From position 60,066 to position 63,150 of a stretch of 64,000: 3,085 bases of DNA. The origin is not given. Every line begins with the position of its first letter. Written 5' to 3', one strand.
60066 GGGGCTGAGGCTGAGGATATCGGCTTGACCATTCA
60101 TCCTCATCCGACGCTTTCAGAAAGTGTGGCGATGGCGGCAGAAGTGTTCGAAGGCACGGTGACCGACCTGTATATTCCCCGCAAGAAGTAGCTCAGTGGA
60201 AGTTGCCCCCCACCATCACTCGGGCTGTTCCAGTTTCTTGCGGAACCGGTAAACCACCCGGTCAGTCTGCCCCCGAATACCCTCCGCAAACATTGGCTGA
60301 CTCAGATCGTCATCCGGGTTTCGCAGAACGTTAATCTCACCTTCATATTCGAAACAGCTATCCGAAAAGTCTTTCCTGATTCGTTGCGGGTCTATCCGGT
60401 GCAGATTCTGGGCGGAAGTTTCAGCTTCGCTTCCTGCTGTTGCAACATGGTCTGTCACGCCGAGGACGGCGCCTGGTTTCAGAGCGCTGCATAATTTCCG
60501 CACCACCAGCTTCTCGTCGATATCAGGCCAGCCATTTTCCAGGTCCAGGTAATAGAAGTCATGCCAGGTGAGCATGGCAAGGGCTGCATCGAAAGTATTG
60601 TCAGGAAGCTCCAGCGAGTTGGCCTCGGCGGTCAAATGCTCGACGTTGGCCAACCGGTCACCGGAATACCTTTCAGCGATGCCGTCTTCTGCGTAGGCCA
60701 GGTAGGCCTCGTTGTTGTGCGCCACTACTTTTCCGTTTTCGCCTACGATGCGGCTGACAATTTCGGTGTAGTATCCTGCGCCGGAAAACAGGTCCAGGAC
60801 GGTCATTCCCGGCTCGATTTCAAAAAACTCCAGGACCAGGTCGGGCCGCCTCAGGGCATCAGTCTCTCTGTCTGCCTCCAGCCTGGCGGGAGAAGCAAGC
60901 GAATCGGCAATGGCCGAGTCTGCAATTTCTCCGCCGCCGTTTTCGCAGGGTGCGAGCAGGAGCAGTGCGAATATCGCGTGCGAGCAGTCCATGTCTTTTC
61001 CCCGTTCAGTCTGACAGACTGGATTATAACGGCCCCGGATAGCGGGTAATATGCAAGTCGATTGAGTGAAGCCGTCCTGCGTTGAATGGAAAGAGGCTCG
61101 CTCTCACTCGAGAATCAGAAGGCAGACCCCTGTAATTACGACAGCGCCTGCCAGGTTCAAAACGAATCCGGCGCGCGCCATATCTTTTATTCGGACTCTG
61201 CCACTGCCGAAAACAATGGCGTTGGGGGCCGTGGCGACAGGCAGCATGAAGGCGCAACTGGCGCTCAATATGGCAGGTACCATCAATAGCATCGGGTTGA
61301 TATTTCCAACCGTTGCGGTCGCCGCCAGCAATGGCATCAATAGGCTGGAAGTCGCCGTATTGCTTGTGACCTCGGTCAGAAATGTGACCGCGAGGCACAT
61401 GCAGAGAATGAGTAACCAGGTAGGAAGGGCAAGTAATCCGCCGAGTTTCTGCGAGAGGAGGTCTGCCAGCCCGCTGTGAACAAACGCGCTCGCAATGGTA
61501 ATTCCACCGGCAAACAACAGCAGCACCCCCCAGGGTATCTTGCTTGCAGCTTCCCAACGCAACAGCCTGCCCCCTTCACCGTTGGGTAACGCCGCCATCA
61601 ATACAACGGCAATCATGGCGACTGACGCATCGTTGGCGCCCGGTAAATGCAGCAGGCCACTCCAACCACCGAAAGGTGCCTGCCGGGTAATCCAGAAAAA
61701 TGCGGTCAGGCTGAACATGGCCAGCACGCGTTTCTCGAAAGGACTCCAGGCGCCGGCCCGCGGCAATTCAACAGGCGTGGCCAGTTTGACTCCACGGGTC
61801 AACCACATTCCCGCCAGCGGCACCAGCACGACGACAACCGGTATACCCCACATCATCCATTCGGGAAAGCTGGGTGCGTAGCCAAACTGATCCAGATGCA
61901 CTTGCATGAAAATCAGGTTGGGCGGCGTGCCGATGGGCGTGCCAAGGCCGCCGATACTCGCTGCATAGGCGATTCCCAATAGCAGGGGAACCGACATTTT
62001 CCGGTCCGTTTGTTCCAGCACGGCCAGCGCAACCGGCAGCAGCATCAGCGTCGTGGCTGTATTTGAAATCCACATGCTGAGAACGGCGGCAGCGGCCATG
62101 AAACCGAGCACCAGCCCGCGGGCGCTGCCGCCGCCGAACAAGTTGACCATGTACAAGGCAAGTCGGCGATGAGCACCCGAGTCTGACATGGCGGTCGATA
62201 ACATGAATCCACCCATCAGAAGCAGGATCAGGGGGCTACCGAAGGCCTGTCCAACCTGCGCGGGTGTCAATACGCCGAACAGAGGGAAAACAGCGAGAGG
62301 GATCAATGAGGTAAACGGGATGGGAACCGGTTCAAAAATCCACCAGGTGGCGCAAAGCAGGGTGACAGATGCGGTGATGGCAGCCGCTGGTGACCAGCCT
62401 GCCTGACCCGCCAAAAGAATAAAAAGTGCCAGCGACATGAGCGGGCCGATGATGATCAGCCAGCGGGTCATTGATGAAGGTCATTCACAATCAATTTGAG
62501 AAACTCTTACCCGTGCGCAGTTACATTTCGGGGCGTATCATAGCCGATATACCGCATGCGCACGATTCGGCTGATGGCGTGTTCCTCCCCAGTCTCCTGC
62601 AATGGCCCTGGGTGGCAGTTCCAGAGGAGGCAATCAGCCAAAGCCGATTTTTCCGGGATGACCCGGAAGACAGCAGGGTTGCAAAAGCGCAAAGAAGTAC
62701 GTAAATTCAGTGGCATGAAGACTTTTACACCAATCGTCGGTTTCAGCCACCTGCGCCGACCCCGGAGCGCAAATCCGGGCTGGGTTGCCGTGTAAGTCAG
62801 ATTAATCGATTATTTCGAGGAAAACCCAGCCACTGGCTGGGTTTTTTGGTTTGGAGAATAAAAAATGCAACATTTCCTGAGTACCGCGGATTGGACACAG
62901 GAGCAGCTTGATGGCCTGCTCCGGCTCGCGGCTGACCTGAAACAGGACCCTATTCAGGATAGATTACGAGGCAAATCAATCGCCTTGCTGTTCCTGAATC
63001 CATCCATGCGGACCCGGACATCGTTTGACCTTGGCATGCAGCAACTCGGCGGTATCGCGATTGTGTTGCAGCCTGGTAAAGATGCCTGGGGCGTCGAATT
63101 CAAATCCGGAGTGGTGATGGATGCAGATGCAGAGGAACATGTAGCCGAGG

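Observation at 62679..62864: Possible arginine-codon leader-peptide attenuator in front of argF'-argG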

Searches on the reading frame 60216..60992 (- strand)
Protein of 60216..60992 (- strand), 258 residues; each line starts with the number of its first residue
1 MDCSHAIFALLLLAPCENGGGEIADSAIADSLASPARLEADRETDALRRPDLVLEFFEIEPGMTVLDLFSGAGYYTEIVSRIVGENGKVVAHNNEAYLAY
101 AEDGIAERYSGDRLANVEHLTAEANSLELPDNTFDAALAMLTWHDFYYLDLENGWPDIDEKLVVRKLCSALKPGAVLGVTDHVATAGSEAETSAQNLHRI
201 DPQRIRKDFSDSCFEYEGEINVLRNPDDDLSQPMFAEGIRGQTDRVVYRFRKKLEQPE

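Call 7: search_protein_families(library=ncbifam, proteins=[window:60216-60992:-])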
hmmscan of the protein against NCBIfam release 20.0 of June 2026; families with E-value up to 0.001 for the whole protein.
window:60216-60992:- (258 aa): 14 families
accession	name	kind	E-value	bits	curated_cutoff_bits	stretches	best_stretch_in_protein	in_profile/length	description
NF001240.0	PRK00216.1-1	equivalog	2.4e-09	36.6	378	1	54-137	56-137/251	bifunctional demethylmenaquinone methyltransferase/2-methoxy-6-polyprenyl-1,4-benzoquinol methylase UbiE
NF041537.1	ArsM_AhpD_UU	exception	9e-09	34.6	510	1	58-192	73-193/345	arsenite methyltransferase/AhpD domain selenoprotein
NF047649.1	MTase_UXPK_star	exception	2.3e-08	33.4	460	1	58-139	74-152/283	methyltransferase/UXPK-star double selenoprotein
NF041536.1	ArsM_DUF2284_UU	exception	2.1e-06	26.4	575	1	58-191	73-192/459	arsenite methyltransferase/DUF2284 domain selenoprotein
NF008823.0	PRK11873.1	subfamily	2.2e-06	27.4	263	1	55-137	71-150/272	arsenite methyltransferase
TIGR00080.1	pimt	equivalog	2.7e-06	27.4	159.05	1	53-91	69-107/216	protein-L-isoaspartate O-methyltransferase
NF010550.0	PRK13943.1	equivalog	5.4e-06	25.8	359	1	52-103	71-123/322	protein-L-isoaspartate O-methyltransferase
NF010549.0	PRK13942.1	equivalog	8.9e-06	25.3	282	1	52-91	68-107/215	protein-L-isoaspartate O-methyltransferase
NF052510.1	methyltran_MpqE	exception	1.2e-05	24.9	335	1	56-140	41-123/234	methyl-plastoquinone biosynthesis methyltransferase MpqE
NF001243.0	PRK00216.1-4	equivalog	6.3e-05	22.4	235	1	53-136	39-119/237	demethylmenaquinone methyltransferase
NF043040.1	corrin_prot_MT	hypoth_equivalog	0.00023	20.7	180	1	60-187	39-155/216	corrinoid protein-associated methyltransferase CpaM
TIGR04364.1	methyltran_FxLD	equivalog_domain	0.00043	19.5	320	1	53-91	74-111/394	methyltransferase, FxLD system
TIGR02752.1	MenG_heptapren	equivalog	0.00057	19.5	419.85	1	54-136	38-117/231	demethylmenaquinone methyltransferase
TIGR01934.1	MenG_MenH_UbiE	subfamily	0.00074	18.9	158.35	0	58-137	36-110/223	ubiquinone/menaquinone biosynthesis methyltransferase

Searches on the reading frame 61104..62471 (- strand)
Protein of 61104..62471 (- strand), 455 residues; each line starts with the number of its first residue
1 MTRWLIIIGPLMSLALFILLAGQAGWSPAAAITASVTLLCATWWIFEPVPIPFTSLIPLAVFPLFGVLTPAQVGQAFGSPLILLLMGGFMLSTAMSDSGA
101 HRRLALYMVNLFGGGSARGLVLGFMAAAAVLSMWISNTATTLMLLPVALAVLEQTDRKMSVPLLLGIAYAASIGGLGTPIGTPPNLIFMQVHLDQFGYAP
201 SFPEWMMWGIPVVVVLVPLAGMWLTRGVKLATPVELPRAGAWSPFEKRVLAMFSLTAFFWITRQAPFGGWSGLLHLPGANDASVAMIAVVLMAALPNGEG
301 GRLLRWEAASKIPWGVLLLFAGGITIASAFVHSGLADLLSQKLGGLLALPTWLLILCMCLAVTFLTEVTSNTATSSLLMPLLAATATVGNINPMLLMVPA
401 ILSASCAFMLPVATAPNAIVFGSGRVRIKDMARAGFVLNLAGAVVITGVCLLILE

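Call 7: search_protein_families(library=ncbifam, proteins=[window:61104-62471:-])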
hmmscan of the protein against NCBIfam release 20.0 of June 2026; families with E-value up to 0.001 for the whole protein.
window:61104-62471:- (455 aa): 1 family
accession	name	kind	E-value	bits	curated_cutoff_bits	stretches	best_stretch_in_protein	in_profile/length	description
TIGR00785.1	dass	subfamily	4.8e-80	269.4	198.6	1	25-452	5-442/444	DASS family sodium-coupled anion symporter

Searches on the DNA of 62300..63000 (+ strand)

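Call 3: search_rna_families(source=window, start=62300, end=63000, threshold=evalue, max_evalue=10, show_alignments=3)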
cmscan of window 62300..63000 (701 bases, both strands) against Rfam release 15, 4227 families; matches with E-value up to 10: 9.
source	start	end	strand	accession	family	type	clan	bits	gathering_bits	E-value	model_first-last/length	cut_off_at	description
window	62819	62846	+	RF01772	rnk_pseudo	Cis-reg; leader;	-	19.3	55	1.1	72-100/108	no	Pseudomonas rnk leader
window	62577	62633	-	RF01537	TB11Cs2H1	Gene; snRNA; snoRNA; HACA-box;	-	16.5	40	2.1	1-70/70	no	Trypanosomatid snoRNA TB11Cs2H1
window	62821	62845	-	RF01772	rnk_pseudo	Cis-reg; leader;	-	15.6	55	7.3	74-99/108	no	Pseudomonas rnk leader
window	62619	62686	+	RF01051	c-di-GMP-I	Cis-reg; riboswitch;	CL00126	14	35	5.8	1-87/87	no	c-di-GMP-I riboswitch aptamer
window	62445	62480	+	RF01126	sR41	Gene; snRNA; snoRNA; CD-box;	-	12.2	54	3.1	1-53/53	no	Small nucleolar RNA sR41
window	62445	62496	+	RF01134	sR30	Gene; snRNA; snoRNA; CD-box;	-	10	38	9.4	1-57/57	no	Small nucleolar RNA sR30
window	62445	62479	+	RF01133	sR3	Gene; snRNA; snoRNA; CD-box;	-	9.8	41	8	1-55/55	no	Small nucleolar RNA sR3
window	62445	62457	+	RF01152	sR1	Gene; snRNA; snoRNA; CD-box;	-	9.7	45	8.4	1-57/57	no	Small nucleolar RNA sR1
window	62300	62417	-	RF02267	Vax2os1_2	Gene; lncRNA;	-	6.5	55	1.4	1-130/466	3'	Vax2os1 conserved region 2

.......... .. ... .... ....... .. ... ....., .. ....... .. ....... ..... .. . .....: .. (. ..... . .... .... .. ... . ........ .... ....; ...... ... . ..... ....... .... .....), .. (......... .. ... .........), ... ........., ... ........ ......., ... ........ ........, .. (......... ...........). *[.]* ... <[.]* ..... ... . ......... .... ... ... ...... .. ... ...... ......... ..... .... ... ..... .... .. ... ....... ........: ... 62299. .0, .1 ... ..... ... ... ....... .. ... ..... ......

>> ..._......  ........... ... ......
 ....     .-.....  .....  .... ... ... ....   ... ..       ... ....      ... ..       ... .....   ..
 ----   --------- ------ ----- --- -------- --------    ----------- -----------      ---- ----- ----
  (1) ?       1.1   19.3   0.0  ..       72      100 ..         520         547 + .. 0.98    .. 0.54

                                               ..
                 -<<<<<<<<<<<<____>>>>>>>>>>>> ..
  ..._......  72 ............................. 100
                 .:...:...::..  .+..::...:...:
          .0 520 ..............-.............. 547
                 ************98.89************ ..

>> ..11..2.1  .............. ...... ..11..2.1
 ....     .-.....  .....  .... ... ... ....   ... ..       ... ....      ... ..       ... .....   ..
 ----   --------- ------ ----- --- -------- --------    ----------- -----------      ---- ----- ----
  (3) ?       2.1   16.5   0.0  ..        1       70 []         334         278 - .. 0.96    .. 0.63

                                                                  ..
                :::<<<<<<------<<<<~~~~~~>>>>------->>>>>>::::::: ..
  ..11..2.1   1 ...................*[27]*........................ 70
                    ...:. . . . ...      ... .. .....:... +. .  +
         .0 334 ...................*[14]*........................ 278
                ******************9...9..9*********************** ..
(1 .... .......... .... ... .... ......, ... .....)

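Call 41: build_rna_model(alignment_id=A1, structure=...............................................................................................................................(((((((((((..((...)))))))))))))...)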
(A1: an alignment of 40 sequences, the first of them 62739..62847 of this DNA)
Model R1 built from alignment A1 (40 sequences, 161 columns); structure: as given.
model positions 115; base pairs 13; branch points 0; effective number of sequences 11.44; information 0.59 bits per position. Calibrated on 0.2 Mb of random sequence (short: E-values are rough).
structure used (alignment columns):
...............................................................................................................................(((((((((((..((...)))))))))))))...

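Call 42: search_with_rna_model(model_id=R1, sources=[window, L001, L002, L003, L004, L005, L006, L007, L008, L009, L010, L011, L012, L013, L014, L015, L016, L017, L018, L019, L020, L021, L022, L023, L024, L025, L026, L027, L028, L029, L030, L031, L032, L033, L034, L035, L036, L037, L038, L039, L040, L041, L042, L043, L044, L045, L046, L047, L048, L049, L050, L051, L052, L053, L054, L055, L056, L057, L058, L059, L060, L061, L062, L063, L064, L065, L066, L067, L068, L069, L070, L071, L072, L073, L074], max_evalue=1)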
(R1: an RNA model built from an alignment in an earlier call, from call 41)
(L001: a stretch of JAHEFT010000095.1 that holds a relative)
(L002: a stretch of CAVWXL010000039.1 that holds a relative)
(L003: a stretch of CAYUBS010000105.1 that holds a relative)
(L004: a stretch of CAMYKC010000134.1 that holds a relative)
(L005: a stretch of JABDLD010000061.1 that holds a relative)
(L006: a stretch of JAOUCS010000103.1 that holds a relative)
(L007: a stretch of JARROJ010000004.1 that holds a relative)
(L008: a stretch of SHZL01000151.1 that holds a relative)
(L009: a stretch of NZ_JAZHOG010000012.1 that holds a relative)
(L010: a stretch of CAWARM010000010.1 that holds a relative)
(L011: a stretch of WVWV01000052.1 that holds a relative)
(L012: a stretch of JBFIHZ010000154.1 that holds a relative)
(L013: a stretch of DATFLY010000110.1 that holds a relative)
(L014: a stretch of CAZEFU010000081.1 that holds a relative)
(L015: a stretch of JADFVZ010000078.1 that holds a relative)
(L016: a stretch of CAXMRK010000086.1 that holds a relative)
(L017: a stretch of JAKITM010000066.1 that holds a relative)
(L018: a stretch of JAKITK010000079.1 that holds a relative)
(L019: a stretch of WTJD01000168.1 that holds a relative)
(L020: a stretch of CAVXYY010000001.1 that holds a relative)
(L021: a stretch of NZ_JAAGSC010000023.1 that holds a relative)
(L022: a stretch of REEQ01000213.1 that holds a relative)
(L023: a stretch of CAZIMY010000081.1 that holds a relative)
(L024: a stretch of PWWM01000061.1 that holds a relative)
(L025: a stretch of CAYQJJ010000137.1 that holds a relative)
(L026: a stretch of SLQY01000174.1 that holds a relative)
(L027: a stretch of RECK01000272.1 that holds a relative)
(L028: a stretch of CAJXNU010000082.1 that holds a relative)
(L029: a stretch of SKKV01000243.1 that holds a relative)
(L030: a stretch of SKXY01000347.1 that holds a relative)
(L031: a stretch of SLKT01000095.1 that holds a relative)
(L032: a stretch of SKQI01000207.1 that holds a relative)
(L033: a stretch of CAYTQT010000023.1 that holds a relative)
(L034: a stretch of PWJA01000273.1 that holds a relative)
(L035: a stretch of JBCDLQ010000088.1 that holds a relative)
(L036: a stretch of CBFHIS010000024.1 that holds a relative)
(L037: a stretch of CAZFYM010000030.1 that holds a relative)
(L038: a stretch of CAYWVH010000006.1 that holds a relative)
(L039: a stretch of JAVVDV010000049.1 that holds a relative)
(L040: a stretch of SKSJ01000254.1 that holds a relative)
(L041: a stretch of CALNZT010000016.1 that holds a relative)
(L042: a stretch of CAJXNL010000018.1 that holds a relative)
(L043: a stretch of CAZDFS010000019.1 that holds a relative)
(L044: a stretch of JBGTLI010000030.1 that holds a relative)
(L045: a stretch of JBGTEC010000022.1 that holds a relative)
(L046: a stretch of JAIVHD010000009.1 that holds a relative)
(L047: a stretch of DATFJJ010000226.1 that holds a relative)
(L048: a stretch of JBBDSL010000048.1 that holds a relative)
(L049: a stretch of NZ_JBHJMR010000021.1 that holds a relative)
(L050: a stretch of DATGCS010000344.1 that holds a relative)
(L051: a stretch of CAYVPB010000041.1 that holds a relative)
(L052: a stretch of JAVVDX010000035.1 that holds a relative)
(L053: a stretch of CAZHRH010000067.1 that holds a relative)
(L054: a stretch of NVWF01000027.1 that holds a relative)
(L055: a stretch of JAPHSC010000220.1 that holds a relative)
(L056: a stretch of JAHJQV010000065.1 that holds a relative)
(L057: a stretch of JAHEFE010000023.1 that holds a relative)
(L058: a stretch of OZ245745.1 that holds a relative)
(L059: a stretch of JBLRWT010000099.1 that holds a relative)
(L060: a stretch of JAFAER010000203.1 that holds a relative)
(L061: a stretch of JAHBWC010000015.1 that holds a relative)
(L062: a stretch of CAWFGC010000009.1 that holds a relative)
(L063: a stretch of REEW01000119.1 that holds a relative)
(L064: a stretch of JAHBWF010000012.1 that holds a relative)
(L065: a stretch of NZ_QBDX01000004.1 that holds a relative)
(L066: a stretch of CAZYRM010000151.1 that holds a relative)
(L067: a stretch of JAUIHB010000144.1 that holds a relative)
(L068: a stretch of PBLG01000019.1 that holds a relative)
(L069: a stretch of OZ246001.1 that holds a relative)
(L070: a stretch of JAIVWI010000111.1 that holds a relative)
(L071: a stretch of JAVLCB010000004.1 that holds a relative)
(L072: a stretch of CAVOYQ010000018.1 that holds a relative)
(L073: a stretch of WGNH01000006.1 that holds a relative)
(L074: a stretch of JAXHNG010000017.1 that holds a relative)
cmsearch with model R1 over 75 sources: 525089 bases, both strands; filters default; matches with E-value up to 1: 92.
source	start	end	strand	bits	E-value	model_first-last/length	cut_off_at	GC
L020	2871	2984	+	91.8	3.1e-18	1-115/115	no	0.49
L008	844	955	+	91.2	4.2e-18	1-115/115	no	0.53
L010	2848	2959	+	90.8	5.3e-18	1-115/115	no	0.52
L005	2871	2983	+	90.1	7.4e-18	1-115/115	no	0.51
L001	2271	2384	+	89.5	1e-17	1-115/115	no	0.5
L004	1235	1346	+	88.7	1.5e-17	1-115/115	no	0.5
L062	2852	2963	+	87.8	2.4e-17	1-115/115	no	0.52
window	62736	62847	+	87.5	2.9e-17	1-115/115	no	0.55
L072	2872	2984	+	87.3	3.1e-17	1-115/115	no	0.53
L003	2870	2983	+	87.2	3.2e-17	1-115/115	no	0.5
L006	2871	2983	+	85.8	6.7e-17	1-115/115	no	0.52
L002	2871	2983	+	84.3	1.5e-16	1-115/115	no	0.51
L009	2850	2962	+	83.4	2.3e-16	1-115/115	no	0.59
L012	874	985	+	82.5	3.8e-16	1-115/115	no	0.49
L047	1512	1627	+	80.5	1e-15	1-115/115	no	0.54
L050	203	320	+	79.7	1.5e-15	1-115/115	no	0.52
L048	2856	2973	+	79.1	2.1e-15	1-115/115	no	0.58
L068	2874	2987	+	77.3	5.4e-15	1-115/115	no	0.54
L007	2871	2983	+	74.5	2.3e-14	1-115/115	no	0.6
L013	2814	2926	+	73.8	3.2e-14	1-115/115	no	0.5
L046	2868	2986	+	69.9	2.4e-13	1-115/115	no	0.58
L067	912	1019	+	64.7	3.5e-12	1-115/115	no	0.5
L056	2834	2949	+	64.6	3.8e-12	1-115/115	no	0.55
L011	2524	2638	+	59.8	4.4e-11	1-115/115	no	0.63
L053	1201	1316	+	59.7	4.6e-11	1-115/115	no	0.53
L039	1916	2033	+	59.6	4.7e-11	1-115/115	no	0.71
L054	2869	2981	+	59.3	5.7e-11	1-115/115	no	0.41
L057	2844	2958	+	59.2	6e-11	1-115/115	no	0.52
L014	1743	1853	+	58.2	9.9e-11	1-115/115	no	0.48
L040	2835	2955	+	58.1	1.1e-10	1-115/115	no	0.63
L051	743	851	+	57.5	1.4e-10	1-115/115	no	0.59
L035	86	219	+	57.3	1.6e-10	1-115/115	no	0.58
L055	2843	2953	+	55.9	3.2e-10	1-115/115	no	0.6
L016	2848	2959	+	55.9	3.3e-10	1-115/115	no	0.41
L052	2845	2973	+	55.3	4.4e-10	1-115/115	no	0.67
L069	2841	2948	+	54.3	7.4e-10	1-115/115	no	0.45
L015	2705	2816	+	53.3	1.2e-09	1-115/115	no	0.42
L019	2849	2961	+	48.2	1.7e-08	1-115/115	no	0.58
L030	2837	2956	+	43.2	2.2e-07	1-115/115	no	0.64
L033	2801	2929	+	42.6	3e-07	1-115/115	no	0.63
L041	2799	2930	+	40.5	8.9e-07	1-115/115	no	0.62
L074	4841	4960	+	35.3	1.3e-05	1-115/115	no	0.64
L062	2937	2963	-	29.5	0.00025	86-113/115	no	0.44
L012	959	985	-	29.5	0.00025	86-113/115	no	0.48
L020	2957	2983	-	29.5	0.00025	86-113/115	no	0.48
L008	929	955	-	28.9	0.00035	86-113/115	no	0.56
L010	2933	2959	-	28.6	0.00039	86-113/115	no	0.52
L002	2957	2981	-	27.9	0.00058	87-112/115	no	0.52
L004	1317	1346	-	27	0.00092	85-115/115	no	0.5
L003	2955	2982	-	26.7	0.0011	86-113/115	no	0.5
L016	48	84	+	25.8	0.0017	77-115/115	no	0.3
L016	2929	2958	-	24.8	0.0028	85-115/115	no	0.43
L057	2931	2955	-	24.6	0.0031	87-112/115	no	0.6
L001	2359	2381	-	23.5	0.0055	88-111/115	no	0.52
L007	2954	2983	-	23.2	0.0064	85-115/115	no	0.53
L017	1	25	+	23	0.0069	90-115/115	5'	0.52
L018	1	25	+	23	0.0069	90-115/115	5'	0.52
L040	2930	2953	-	22.5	0.0094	88-111/115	no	0.67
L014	1826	1851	-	22.4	0.0097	86-113/115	no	0.5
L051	825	848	-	22.2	0.011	88-111/115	no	0.67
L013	2899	2925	-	22.2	0.011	86-113/115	no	0.52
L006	2956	2982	-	21.7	0.013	86-113/115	no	0.56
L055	2928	2950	-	21.7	0.014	88-111/115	no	0.65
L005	2956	2982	-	21.7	0.014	86-113/115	no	0.48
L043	2821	2947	+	20.6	0.024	1-115/115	no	0.67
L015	2788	2814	-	20.1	0.032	86-113/115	no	0.52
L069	2920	2945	-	19.6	0.041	87-112/115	no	0.54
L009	2939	2959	-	19.4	0.044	89-110/115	no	0.71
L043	2923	2942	-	19.4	0.045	90-109/115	no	0.75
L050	294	315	-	19.2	0.049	89-110/115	no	0.68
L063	2828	2971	+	18.5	0.071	1-115/115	no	0.64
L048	2947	2968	-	18.3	0.079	89-110/115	no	0.68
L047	1601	1622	-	18.3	0.079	89-110/115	no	0.68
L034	375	404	+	18.2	0.083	85-114/115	no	0.7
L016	56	83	-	18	0.092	85-114/115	no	0.36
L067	991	1016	-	17.3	0.13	87-112/115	no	0.58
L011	2614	2632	-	16.8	0.17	90-109/115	no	0.68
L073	2956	2982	-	15.4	0.34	87-112/115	no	0.63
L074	4930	5045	-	15.1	0.41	1-115/115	no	0.53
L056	2918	3021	-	14.8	0.49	1-115/115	no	0.46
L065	2943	2984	+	14.7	0.51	73-115/115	no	0.57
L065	2956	2982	-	14.4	0.59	87-112/115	no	0.67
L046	2961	2980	-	14.4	0.6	90-109/115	no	0.75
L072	2957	2983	-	14.3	0.6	86-113/115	no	0.56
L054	2953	2978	-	14.2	0.65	87-112/115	no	0.46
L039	2009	2028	-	14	0.71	90-109/115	no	0.75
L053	1289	1311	-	14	0.72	89-110/115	no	0.57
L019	2937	2956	-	14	0.73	89-110/115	no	0.65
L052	2948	2967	-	13.8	0.8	90-109/115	no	0.8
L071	5291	5389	-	13.7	0.85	1-115/115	no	0.61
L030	2931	2955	-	13.6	0.89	88-111/115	no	0.68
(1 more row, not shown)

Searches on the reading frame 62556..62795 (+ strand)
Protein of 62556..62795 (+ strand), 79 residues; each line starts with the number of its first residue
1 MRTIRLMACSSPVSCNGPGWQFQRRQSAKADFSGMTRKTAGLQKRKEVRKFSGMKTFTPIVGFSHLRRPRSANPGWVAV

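Call 7: search_protein_families(library=ncbifam, proteins=[window:62556-62795:+])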
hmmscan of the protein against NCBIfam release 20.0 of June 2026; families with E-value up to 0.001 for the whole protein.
window:62556-62795:+ (79 aa): 0 families
